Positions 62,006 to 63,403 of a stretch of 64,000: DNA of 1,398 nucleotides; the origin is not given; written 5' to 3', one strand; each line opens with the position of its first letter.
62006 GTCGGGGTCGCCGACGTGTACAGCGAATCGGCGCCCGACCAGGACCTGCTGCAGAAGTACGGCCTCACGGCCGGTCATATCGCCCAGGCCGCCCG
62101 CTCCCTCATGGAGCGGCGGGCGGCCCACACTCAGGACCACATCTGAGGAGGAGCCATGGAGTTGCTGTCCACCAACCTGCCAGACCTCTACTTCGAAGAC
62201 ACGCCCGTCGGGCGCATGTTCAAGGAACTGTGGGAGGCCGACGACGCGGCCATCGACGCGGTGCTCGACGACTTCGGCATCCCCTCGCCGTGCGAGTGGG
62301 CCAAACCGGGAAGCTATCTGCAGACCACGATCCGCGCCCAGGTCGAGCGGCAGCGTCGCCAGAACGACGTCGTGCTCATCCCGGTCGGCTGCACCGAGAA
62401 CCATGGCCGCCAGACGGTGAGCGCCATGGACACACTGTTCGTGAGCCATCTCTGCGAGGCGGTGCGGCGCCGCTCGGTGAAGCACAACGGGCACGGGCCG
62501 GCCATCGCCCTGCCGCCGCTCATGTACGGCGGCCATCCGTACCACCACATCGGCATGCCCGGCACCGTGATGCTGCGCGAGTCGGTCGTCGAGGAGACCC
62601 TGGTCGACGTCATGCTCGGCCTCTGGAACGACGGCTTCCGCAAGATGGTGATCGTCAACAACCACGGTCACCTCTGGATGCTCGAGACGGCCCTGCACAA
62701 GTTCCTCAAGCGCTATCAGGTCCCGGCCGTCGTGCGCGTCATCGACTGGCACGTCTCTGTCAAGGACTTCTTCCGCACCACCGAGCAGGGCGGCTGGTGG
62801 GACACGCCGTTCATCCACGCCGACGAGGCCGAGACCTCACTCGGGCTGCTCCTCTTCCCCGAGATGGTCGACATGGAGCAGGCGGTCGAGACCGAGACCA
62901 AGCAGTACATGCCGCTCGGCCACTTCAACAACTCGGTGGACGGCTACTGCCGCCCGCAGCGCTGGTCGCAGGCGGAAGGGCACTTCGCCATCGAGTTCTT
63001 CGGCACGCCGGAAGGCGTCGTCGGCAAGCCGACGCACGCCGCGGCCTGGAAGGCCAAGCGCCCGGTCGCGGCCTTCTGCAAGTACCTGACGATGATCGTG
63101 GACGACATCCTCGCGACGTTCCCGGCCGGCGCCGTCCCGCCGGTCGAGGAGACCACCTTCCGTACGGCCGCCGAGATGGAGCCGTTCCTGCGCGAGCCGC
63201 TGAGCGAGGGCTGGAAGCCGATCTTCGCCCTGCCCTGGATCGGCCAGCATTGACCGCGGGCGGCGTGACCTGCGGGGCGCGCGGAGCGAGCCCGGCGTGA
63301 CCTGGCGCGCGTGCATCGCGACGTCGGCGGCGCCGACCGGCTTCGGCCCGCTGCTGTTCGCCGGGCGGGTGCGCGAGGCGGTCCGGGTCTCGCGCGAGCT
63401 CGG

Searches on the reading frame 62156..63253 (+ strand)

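Call 20: search_protein_families(library=pfam, proteins=[window:62156-63253:+])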
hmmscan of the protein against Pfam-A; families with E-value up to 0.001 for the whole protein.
window:62156-63253:+ (365 aa): 1 family
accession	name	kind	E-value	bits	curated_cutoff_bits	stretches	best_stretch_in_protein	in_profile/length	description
PF02633.19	Creatininase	-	4.3e-44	151.1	31.3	1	61-312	6-235/238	Creatinine amidohydrolase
